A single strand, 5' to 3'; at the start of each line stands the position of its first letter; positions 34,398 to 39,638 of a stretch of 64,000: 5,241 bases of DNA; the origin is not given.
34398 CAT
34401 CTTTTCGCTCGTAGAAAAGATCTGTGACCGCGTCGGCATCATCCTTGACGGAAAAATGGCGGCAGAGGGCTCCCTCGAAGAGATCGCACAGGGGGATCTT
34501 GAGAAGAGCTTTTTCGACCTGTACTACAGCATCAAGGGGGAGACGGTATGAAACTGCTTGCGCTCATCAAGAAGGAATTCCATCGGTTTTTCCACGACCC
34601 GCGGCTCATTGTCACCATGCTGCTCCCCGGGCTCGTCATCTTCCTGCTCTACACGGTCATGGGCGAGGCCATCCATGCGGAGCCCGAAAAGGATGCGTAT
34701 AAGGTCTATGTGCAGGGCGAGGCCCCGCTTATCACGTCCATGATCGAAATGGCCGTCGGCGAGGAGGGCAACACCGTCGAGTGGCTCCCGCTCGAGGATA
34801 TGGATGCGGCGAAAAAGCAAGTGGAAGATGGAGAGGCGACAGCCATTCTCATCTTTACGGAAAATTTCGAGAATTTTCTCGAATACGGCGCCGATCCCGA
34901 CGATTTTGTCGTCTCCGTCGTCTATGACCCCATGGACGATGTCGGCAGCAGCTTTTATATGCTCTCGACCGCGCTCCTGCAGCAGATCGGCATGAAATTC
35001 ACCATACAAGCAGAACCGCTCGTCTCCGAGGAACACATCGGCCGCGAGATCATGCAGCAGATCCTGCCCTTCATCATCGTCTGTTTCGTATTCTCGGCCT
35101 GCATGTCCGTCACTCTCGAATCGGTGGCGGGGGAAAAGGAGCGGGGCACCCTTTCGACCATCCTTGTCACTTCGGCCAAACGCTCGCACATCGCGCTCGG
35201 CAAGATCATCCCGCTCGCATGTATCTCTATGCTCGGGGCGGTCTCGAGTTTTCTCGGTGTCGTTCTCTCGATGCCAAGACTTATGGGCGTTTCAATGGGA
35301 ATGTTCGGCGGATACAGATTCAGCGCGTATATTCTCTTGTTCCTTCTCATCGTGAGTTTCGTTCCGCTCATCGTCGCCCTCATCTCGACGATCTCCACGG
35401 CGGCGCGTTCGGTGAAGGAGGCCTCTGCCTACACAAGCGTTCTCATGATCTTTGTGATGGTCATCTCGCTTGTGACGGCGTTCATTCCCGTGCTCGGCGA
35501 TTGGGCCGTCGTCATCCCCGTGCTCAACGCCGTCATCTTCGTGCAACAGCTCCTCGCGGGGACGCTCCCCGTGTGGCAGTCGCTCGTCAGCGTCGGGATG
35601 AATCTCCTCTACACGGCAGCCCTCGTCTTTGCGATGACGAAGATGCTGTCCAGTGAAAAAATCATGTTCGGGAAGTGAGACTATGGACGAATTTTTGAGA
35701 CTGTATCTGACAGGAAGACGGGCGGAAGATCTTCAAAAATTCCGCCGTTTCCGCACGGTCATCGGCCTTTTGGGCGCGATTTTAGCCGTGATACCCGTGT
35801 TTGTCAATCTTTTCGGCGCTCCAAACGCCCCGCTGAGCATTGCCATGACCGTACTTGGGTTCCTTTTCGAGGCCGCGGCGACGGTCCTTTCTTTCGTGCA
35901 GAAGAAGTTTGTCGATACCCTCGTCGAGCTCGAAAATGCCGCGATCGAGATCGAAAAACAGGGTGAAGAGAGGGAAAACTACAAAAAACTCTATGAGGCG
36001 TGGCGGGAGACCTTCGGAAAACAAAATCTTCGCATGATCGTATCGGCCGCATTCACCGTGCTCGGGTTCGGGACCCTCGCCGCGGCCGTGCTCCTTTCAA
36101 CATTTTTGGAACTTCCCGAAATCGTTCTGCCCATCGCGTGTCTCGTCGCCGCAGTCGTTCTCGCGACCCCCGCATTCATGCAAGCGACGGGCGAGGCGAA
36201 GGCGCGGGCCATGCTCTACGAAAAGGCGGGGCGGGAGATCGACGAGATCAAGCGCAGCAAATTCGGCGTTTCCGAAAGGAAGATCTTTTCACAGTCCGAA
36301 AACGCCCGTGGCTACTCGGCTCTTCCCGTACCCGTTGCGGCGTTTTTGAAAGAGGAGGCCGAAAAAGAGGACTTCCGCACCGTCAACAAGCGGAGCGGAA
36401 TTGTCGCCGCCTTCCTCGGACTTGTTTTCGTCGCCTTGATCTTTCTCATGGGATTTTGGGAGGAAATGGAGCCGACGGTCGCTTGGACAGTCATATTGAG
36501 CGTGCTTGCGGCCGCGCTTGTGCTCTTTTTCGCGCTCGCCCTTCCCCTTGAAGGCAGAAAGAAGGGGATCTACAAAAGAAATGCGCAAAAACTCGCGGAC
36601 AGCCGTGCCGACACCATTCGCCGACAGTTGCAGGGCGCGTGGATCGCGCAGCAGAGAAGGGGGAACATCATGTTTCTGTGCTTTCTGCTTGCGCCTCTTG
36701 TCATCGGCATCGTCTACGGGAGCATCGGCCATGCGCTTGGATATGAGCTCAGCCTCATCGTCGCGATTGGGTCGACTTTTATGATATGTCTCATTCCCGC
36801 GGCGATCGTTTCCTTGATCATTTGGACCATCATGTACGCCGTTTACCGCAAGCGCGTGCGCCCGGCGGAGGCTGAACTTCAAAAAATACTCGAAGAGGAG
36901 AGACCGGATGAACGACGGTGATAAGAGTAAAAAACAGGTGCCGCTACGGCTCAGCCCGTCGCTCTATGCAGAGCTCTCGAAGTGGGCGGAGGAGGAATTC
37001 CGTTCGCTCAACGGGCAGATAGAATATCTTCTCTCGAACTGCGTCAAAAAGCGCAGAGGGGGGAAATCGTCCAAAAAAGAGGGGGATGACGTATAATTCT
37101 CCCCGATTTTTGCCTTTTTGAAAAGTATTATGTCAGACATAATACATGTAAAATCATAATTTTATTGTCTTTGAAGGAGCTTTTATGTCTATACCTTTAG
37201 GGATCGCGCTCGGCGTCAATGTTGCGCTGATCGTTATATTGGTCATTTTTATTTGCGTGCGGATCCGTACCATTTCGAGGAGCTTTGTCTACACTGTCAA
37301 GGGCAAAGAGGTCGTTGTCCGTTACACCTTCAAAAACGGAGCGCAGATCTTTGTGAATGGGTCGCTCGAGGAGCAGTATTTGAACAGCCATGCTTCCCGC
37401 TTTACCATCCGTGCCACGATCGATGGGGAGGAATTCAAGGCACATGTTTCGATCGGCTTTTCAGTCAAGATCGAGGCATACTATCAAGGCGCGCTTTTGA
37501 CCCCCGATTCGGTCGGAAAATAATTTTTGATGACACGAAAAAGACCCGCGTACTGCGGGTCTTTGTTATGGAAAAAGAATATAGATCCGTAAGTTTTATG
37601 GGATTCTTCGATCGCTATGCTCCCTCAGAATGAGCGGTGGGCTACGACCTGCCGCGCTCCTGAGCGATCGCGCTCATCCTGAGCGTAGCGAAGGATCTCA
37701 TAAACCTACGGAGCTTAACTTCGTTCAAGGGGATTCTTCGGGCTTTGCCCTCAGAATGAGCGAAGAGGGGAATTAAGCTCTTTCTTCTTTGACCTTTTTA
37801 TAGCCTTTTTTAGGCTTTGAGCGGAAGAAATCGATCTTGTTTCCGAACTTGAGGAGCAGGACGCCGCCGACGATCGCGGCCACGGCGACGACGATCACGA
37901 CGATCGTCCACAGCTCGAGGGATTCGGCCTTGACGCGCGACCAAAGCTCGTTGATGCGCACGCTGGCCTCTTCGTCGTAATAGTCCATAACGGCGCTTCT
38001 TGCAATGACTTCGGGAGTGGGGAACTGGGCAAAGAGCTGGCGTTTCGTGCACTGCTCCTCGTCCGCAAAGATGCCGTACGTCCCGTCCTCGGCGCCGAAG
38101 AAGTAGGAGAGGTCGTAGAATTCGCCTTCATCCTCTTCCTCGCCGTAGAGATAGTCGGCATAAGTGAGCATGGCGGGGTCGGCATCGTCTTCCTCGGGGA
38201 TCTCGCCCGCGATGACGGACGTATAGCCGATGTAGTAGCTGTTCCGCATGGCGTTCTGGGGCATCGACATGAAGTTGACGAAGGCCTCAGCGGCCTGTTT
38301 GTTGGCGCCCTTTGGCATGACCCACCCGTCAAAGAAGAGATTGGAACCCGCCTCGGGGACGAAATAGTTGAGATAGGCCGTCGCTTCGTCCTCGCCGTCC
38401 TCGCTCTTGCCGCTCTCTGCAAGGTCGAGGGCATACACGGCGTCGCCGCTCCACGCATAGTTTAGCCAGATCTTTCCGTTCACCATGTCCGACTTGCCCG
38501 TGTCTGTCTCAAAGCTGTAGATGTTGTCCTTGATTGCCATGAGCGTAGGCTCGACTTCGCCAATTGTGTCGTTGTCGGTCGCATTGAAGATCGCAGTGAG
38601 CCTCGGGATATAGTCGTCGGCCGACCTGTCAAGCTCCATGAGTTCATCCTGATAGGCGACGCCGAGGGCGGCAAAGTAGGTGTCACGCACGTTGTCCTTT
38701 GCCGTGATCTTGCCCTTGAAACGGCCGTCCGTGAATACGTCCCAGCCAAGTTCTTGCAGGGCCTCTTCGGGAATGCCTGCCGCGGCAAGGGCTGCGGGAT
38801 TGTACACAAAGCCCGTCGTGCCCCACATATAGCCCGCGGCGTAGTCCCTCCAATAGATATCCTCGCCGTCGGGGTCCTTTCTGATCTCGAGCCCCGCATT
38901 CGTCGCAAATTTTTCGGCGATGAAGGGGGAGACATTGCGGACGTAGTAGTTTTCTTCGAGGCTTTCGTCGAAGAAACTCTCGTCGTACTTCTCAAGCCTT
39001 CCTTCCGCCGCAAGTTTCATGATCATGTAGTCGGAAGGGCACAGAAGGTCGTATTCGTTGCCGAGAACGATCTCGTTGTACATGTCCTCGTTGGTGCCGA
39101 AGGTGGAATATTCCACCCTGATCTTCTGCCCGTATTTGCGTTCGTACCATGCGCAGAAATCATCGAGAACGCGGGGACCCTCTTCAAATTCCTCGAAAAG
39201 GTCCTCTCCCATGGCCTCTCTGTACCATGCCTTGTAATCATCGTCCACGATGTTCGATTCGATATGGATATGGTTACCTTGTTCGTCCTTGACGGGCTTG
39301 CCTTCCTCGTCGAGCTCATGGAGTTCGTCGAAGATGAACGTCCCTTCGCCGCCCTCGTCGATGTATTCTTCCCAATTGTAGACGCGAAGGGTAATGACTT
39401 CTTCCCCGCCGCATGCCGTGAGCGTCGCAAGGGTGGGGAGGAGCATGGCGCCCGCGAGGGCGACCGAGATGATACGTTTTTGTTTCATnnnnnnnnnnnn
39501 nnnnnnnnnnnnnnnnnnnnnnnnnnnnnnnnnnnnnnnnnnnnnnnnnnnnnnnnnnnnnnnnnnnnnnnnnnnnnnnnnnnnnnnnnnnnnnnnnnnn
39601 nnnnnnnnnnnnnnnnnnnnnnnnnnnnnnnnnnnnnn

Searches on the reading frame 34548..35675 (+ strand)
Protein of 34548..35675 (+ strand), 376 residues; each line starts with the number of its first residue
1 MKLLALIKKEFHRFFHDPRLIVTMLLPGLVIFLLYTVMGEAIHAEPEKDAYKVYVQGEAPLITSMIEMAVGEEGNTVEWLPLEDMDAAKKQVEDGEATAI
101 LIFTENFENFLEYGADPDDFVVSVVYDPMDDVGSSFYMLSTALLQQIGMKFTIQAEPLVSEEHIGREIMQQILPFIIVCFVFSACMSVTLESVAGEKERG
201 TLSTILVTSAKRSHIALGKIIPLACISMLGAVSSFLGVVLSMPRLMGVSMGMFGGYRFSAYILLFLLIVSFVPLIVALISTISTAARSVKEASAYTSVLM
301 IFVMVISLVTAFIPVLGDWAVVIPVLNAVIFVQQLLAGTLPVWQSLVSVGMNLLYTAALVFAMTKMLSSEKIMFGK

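Call 50: search_protein_families(library=pfam, proteins=[window:34548-35675:+], max_evalue=0.00001)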
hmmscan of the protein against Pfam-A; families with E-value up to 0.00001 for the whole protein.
window:34548-35675:+ (376 aa): 3 families
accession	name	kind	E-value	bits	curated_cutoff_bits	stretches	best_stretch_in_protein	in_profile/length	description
PF12698.13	ABC2_membrane_3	-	1.9e-23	83.6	31.6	1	20-361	4-343/347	ABC-2 family transporter protein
PF12679.13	ABC2_membrane_2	-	4.8e-12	46.2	27.2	1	4-310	1-203/283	ABC-2 family transporter protein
PF01061.29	ABC2_membrane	-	4.9e-06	26.7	26.9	0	171-327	50-197/211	ABC-2 type transporter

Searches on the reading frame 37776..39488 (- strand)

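Call 51: search_protein_families(library=pfam, proteins=[window:37776-39488:-], max_evalue=0.00001)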
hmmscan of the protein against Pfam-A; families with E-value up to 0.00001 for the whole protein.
window:37776-39488:- (571 aa): 2 families
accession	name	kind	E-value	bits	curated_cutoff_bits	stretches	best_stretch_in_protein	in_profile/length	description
PF13416.11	SBP_bac_8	-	5.2e-14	53.1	27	1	147-430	41-266/279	Bacterial extracellular solute-binding protein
PF13343.11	SBP_bac_6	-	6.2e-12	46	24.6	1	168-413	16-208/245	Bacterial extracellular solute-binding protein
